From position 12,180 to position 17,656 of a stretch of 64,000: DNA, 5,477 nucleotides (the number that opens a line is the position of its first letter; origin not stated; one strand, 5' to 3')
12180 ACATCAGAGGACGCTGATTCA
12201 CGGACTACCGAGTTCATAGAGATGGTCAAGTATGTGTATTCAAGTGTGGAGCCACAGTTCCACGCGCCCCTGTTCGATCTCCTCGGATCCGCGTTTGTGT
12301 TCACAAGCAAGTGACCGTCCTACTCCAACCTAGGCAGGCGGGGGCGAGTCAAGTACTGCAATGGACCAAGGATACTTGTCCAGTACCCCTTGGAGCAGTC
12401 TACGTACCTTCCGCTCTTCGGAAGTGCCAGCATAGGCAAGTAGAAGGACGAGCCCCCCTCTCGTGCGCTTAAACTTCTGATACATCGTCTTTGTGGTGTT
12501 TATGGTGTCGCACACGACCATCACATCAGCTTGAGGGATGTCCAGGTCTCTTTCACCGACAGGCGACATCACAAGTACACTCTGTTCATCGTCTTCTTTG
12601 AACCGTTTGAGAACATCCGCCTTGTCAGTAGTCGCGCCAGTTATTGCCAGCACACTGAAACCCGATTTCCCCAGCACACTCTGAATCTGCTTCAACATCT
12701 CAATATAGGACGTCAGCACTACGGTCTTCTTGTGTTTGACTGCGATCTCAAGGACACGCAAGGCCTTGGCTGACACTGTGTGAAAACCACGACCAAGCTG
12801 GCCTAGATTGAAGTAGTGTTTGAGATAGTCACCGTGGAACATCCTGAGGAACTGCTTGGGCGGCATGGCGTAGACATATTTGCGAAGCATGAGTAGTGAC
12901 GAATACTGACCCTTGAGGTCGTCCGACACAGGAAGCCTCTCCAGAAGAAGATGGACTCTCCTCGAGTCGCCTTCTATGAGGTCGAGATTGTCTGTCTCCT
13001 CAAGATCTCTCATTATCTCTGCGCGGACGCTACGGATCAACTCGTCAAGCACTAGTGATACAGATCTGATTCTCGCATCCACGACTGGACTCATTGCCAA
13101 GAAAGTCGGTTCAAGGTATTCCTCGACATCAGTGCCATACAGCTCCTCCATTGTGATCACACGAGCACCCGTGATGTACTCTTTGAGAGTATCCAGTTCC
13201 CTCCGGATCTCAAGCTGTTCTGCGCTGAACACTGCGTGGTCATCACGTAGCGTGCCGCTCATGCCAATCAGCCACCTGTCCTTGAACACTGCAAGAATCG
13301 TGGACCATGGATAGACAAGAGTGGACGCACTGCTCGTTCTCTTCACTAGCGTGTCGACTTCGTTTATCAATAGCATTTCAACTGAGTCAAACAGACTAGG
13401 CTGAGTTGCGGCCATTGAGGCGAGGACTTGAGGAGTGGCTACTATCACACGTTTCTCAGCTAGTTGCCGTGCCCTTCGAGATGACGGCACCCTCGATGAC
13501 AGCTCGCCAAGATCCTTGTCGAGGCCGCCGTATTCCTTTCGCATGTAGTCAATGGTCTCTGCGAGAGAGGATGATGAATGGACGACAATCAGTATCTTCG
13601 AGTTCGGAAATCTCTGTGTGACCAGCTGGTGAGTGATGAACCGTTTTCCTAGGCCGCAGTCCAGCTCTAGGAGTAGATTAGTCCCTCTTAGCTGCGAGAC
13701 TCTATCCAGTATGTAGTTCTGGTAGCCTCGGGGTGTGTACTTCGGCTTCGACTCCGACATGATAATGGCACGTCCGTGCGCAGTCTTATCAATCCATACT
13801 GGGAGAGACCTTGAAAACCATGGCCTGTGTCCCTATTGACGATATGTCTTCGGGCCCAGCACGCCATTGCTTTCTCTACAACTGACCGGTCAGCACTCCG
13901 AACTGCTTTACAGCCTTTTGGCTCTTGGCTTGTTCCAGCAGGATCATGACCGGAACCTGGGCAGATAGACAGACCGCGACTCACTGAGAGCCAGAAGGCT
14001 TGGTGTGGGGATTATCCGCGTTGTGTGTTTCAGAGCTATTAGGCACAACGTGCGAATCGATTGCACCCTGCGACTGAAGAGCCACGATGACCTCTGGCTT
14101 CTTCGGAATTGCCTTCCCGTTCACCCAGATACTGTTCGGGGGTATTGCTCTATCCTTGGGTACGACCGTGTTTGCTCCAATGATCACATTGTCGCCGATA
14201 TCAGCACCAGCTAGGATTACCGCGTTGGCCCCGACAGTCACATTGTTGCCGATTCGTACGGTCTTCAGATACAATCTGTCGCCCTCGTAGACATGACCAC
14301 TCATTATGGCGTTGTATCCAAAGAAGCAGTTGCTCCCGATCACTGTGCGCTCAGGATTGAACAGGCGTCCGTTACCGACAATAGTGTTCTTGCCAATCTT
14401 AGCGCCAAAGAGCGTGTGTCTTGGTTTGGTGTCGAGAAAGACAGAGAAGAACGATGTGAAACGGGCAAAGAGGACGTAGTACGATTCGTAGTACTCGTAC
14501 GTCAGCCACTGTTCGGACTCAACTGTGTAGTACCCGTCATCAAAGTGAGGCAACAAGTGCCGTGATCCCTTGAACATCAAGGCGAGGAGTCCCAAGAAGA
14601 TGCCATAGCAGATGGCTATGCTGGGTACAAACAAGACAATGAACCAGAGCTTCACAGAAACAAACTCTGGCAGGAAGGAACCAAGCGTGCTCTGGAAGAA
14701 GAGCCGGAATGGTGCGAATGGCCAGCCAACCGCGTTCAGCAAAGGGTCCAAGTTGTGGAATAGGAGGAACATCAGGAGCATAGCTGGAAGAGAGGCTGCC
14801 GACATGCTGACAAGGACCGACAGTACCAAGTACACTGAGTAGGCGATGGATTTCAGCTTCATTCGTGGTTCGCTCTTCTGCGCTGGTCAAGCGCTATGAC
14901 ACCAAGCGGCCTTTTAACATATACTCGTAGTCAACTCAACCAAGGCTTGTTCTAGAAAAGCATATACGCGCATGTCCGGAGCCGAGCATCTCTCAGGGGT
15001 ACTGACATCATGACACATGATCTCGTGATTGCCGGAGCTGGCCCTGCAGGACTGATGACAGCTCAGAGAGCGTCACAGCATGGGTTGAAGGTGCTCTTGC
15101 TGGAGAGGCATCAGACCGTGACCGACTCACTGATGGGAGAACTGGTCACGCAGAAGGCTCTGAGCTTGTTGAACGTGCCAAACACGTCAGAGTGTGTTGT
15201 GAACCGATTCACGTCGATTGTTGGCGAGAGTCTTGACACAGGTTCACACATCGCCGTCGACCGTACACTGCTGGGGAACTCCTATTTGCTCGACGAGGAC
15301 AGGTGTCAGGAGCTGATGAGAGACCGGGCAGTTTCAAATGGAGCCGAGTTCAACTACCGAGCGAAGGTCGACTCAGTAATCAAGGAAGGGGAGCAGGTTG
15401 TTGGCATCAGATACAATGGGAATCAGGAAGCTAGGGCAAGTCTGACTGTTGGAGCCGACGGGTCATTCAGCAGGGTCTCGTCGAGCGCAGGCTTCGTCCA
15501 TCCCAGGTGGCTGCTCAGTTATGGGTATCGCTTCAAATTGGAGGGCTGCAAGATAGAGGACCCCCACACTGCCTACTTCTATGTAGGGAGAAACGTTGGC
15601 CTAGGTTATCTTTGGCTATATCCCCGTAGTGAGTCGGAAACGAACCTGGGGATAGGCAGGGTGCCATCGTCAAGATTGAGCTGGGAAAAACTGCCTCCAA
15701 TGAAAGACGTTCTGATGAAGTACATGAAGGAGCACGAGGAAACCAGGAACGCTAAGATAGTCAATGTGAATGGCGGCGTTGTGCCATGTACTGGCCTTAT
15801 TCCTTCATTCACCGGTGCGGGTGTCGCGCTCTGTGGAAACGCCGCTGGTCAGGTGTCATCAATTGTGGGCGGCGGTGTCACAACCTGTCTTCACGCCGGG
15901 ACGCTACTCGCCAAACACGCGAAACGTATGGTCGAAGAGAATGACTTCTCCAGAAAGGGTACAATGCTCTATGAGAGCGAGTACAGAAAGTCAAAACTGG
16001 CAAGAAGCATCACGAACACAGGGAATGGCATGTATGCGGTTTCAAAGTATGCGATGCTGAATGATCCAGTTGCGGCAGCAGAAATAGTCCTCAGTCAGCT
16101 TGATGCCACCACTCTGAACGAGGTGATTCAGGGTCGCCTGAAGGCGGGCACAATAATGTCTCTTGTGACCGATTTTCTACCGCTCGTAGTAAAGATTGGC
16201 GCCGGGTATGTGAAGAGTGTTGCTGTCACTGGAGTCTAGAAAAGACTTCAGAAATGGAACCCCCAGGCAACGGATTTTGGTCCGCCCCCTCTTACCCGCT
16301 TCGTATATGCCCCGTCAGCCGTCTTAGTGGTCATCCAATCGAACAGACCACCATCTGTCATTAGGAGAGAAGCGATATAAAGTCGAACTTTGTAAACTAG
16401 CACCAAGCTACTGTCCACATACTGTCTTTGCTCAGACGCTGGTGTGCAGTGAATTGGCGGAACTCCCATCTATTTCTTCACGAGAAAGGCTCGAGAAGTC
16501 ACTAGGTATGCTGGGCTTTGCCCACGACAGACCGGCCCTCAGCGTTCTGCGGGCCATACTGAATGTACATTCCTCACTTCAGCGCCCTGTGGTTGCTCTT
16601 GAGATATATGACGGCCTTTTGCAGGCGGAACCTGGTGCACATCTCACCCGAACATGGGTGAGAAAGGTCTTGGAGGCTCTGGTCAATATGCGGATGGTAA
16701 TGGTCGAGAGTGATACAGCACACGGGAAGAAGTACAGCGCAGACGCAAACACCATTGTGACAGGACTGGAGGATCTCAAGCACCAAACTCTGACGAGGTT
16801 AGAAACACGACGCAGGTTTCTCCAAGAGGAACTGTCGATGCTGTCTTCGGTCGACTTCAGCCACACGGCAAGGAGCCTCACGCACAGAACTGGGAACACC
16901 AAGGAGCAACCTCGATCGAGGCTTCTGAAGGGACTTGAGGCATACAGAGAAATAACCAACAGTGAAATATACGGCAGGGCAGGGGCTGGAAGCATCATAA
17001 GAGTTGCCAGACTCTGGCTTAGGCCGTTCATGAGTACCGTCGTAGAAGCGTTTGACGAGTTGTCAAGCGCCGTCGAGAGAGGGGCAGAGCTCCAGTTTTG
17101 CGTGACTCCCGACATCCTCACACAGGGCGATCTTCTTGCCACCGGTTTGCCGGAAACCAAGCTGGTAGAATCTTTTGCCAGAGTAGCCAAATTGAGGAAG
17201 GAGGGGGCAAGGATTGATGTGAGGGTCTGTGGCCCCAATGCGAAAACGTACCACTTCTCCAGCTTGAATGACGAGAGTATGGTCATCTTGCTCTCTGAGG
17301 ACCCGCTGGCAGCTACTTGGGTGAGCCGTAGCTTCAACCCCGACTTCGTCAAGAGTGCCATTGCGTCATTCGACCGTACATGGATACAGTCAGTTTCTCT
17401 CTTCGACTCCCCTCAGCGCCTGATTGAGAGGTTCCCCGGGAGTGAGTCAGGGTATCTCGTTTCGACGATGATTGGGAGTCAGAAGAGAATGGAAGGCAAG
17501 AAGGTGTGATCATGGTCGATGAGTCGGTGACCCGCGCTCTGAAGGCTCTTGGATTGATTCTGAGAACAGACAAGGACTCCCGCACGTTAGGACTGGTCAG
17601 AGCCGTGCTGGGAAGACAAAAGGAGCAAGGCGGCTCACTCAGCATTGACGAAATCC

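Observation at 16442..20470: Four tandem, highly diverged TrmB-like paralogs chained by 4-nt start/stop overlaps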

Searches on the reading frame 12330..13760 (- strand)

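Call 79: search_protein_families(library=pfam, proteins=[window:12330-13760:-], max_evalue=0.00001)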
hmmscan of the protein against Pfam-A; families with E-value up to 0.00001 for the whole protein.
window:12330-13760:- (476 aa): 3 families
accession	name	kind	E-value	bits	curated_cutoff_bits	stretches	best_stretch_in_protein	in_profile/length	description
PF00271.37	Helicase_C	-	4.7e-12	46.6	23.5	1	340-433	12-106/110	Helicase conserved C-terminal domain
PF04851.21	ResIII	-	2.4e-10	41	22.5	1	8-172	2-163/164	Type III restriction enzyme, res subunit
PF00270.35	DEAD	-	4e-09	36.9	26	1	18-172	8-161/167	DEAD/DEAH box helicase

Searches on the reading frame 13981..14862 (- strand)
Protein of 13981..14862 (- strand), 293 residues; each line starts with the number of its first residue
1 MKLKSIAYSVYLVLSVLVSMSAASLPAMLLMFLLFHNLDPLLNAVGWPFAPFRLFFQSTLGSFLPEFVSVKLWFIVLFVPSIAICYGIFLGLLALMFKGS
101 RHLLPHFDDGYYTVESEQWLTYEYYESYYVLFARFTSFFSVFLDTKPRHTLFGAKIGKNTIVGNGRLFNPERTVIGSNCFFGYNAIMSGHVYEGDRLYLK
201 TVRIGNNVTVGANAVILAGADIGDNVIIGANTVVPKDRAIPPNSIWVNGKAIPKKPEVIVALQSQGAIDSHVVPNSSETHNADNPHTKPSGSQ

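Call 79: search_protein_families(library=pfam, proteins=[window:13981-14862:-], max_evalue=0.00001)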
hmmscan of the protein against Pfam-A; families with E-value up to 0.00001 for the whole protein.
window:13981-14862:- (293 aa): 2 families
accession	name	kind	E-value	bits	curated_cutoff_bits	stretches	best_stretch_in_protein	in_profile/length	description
PF00132.30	Hexapep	-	4.9e-13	48.6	27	1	202-235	2-35/36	Bacterial transferase hexapeptide (six repeats)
PF14602.12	Hexapep_2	-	1.2e-12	47.8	27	1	202-234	2-32/34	Hexapeptide repeat of succinyl-transferase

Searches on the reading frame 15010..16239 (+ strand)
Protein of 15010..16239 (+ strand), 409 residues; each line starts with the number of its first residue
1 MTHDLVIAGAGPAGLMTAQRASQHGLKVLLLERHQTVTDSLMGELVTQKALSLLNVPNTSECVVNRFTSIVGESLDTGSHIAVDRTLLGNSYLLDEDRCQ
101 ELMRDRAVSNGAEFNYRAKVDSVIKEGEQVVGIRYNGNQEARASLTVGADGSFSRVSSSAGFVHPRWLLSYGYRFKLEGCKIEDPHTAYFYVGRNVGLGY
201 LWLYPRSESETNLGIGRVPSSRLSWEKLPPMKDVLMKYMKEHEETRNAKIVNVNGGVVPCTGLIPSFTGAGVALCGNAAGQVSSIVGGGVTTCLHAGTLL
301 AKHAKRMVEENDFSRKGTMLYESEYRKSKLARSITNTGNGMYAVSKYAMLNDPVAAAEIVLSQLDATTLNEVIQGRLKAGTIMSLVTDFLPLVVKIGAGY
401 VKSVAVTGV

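Call 79: search_protein_families(library=pfam, proteins=[window:15010-16239:+], max_evalue=0.00001)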
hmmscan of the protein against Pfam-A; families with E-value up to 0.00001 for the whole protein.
window:15010-16239:+ (409 aa): 10 families
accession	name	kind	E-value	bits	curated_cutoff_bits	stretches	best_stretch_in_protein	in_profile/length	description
PF01494.25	FAD_binding_3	-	1e-14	55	22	1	4-162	3-169/349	FAD binding domain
PF22578.2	GGR_cat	-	8e-11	42.1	27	1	172-258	5-88/88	Geranylgeranyl reductase catalytic domain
PF01266.30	DAO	-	1.5e-10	41.6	27.9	0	4-35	1-32/353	FAD dependent oxidoreductase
PF03486.20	HI0933_like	-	5.3e-10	39.6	50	1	4-38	2-36/244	HI0933-like protein Rossmann domain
PF05834.18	Lycopene_cycl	-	9.8e-10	38.5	23.4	1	4-156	1-145/380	Lycopene cyclase protein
PF12831.13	FAD_oxidored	-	1.6e-08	34.7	27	1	4-149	1-143/416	FAD dependent oxidoreductase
PF00890.30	FAD_binding_2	-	3.2e-07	30.3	20.4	0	4-36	1-33/414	FAD binding domain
PF00070.33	Pyr_redox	-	4e-07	30.9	22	0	5-51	2-51/82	Pyridine nucleotide-disulphide oxidoreductase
PF13450.12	NAD_binding_8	-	1.4e-06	29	21.9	0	7-36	1-30/68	NAD(P)-binding Rossmann-like domain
PF07992.20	Pyr_redox_2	-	4.9e-06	26.6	26.1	0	4-37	2-35/291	Pyridine nucleotide-disulphide oxidoreductase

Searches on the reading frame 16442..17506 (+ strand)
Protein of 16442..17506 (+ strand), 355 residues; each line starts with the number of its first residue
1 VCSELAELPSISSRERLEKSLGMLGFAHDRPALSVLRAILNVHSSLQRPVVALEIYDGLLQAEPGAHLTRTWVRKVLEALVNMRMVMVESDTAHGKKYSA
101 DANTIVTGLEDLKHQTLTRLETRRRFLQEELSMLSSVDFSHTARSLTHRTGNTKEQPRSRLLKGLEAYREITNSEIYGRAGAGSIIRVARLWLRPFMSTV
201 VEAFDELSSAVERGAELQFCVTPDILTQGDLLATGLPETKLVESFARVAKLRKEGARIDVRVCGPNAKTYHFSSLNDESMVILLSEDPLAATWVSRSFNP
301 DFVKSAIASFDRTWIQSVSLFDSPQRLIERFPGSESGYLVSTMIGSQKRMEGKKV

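Call 3: search_protein_families(library=pfam, proteins=[window:16442-17506:+], max_evalue=1)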
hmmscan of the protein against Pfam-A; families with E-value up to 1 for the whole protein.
window:16442-17506:+ (355 aa): 0 families

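Call 4: search_protein_families(library=ncbifam, proteins=[window:16442-17506:+], max_evalue=1)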
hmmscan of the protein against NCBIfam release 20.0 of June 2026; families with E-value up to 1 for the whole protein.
window:16442-17506:+ (355 aa): 0 families

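Call 9: search_solved_structures(query=A1, max_evalue=10, show_alignments=3)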
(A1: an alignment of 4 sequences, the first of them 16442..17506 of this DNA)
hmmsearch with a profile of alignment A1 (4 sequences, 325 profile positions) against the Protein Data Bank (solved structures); distinct sequences matched with E-value up to 10: 8.
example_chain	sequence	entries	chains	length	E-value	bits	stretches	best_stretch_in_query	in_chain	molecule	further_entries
2xig_A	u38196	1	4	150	0.052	15.7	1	47-101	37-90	FERRIC UPTAKE REGULATION PROTEIN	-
2mh2_A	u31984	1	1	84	0.057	15.6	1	41-106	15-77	Homologous-pairing protein 2 homolog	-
2mx8_A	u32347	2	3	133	0.24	13.6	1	43-138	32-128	Minor ampullate spidroin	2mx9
6d57_A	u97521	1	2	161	0.3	13.2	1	54-100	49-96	Ferric uptake regulation protein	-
4ets_A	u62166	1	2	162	0.31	13.2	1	54-100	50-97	Ferric uptake regulation protein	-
4mtd_A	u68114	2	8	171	0.56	12.3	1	36-90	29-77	Zinc uptake regulation protein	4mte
2jv9_A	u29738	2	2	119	0.9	11.7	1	54-92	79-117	Smoothelin-like 1 | Smoothelin-like protein 1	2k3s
6dk4_A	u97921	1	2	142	2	10.5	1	38-100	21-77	Ferric uptake regulation protein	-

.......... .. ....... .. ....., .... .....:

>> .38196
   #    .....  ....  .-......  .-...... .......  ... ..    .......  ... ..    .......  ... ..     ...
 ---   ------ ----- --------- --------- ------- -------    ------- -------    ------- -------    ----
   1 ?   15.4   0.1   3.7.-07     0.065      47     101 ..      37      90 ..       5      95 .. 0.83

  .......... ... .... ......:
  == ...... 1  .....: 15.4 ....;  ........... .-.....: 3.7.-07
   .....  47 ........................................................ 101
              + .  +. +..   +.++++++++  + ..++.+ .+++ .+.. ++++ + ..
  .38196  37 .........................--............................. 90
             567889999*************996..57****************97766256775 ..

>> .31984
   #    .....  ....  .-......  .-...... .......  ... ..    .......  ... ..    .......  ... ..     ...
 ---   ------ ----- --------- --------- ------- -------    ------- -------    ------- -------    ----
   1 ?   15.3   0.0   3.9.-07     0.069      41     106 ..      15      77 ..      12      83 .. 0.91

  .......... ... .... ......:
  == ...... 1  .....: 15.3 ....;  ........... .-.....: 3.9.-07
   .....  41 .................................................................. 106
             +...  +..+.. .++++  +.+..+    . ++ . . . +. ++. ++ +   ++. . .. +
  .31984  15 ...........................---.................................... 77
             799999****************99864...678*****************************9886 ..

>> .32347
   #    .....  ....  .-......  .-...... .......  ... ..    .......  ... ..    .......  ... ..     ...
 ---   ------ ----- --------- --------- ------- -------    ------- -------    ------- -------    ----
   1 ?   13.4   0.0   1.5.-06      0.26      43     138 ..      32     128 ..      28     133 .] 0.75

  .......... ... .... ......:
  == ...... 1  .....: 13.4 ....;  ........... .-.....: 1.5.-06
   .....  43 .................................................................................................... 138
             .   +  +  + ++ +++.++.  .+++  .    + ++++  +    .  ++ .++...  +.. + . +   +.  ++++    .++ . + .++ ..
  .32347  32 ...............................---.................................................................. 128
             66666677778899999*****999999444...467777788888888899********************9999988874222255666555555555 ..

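Call 10: find_homologous_proteins(query=A1, max_evalue=0.001)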
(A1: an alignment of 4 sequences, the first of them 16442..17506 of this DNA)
Query A1 (4 sequences) (355 aa, profile of the alignment): 6 proteins with E <= 0.001 among 8000 candidates.
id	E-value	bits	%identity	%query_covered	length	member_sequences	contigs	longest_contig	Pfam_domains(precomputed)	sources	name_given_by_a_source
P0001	1.6e-136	473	22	61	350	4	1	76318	-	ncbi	-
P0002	2.9e-123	429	90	97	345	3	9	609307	-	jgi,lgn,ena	jgi:hypothetical protein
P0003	1.3e-112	394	23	83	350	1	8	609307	-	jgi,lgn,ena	-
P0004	7.6e-110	385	82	94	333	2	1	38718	-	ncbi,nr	ncbi:MAG: hypothetical protein C4K49_12225 [Candidatus Thorarchaeota archaeon]|nr:MAG: hypothetical 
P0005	2.5e-104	367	22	61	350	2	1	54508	-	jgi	-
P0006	2.2e-82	295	50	94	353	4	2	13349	-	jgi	jgi:hypothetical protein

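Call 14: find_encoding_contigs(protein=P0002, flank=10000, max_places=6)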
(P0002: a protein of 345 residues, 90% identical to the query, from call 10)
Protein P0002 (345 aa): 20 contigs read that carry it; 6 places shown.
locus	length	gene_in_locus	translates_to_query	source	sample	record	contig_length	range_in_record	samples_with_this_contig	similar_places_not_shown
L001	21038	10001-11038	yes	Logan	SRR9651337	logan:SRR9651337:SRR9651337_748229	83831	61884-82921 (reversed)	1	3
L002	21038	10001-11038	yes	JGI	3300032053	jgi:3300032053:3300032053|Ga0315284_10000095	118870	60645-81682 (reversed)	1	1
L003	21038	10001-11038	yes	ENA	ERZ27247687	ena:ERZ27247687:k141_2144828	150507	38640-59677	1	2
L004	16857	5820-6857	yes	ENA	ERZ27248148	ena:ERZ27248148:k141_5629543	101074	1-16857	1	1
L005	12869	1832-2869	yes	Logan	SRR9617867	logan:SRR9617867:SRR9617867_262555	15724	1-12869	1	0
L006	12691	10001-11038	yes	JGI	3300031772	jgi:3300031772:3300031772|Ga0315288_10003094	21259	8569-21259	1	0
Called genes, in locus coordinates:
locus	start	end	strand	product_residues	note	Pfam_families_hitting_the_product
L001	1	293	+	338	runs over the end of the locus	PF00348:polyprenyl_synt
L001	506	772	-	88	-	PF00626:Gelsolin (weak)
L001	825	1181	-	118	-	-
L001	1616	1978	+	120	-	PF25653:HMG-CoA_red_N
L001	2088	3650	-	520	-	PF16656:Pur_ac_phosph_N, PF00149:Metallophos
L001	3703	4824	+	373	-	PF13527:Acetyltransf_9, PF00583:Acetyltransf_1, PF13673:Acetyltransf_10 (weak), PF13508:Acetyltransf_7, PF08445:FR47 (faint)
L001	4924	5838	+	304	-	-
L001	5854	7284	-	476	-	PF00270:DEAD (weak), PF04851:ResIII, PF00271:Helicase_C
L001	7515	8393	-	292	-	PF00132:Hexapep, PF14602:Hexapep_2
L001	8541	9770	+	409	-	PF00070:Pyr_redox (faint), PF00890:FAD_binding_2 (faint), PF01266:DAO (faint), PF01494:FAD_binding_3, PF03486:HI0933_like (weak), PF05834:Lycopene_cycl (weak), PF12831:FAD_oxidored, PF22578:GGR_cat, +2 more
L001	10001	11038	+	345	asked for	-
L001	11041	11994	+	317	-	-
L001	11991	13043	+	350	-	-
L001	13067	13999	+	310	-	-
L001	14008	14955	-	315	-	-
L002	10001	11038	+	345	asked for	-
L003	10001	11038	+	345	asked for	-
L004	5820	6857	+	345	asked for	-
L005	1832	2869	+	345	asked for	-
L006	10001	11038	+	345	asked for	-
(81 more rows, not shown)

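Call 15: find_encoding_contigs(protein=P0006, flank=10000, max_places=4)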
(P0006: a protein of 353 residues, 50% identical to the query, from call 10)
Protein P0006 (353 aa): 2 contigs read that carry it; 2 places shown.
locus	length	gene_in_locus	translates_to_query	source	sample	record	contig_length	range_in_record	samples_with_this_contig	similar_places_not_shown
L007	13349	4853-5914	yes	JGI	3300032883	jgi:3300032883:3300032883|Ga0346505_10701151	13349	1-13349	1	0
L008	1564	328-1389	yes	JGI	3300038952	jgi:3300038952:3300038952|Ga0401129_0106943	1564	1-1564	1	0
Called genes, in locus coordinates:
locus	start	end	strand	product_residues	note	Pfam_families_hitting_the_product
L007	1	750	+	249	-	?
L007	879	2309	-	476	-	PF00270:DEAD (faint), PF04851:ResIII, PF00271:Helicase_C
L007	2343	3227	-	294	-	PF25084:LbH_EIF2B (faint), PF00132:Hexapep, PF14602:Hexapep_2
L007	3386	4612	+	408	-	PF00890:FAD_binding_2 (faint), PF01266:DAO (faint), PF01494:FAD_binding_3, PF03486:HI0933_like (faint), PF05834:Lycopene_cycl (weak), PF07992:Pyr_redox_2 (faint), PF12831:FAD_oxidored (weak), PF22578:GGR_cat, +1 more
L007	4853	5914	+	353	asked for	-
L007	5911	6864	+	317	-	-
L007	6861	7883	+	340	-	PF01978:TrmB (faint)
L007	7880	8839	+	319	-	-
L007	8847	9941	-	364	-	PF01368:DHH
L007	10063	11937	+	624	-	PF01855:POR_N, PF02775:TPP_enzyme_C, PF00037:Fer4 (weak)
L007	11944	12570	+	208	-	PF01558:POR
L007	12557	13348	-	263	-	?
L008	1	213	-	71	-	?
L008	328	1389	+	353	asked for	-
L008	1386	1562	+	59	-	?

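Call 77: search_protein_families(library=padloc, proteins=[window:16442-17506:+], max_evalue=0.1)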
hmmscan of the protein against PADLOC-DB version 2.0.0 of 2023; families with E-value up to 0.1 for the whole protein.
window:16442-17506:+ (355 aa): 0 families

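Call 78: search_protein_families(library=phrogs, proteins=[window:16442-17506:+], max_evalue=0.1)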
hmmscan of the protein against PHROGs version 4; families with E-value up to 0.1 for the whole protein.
window:16442-17506:+ (355 aa): 0 families

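Call 91: list_cluster_members(proteins=[window:16442-17506:+, window:17506-18462:+, window:18462-19511:+, window:19511-20467:+])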
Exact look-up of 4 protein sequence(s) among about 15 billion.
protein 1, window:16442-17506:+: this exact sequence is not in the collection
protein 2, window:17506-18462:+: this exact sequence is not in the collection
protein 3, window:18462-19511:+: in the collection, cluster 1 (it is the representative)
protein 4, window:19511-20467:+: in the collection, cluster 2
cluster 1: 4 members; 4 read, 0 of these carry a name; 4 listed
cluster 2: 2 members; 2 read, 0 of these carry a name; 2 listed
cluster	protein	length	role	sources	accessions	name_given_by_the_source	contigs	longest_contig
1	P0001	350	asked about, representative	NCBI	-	-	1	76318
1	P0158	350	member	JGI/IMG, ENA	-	-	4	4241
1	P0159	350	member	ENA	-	-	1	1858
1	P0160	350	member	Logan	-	-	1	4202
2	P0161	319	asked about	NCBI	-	-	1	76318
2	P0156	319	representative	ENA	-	-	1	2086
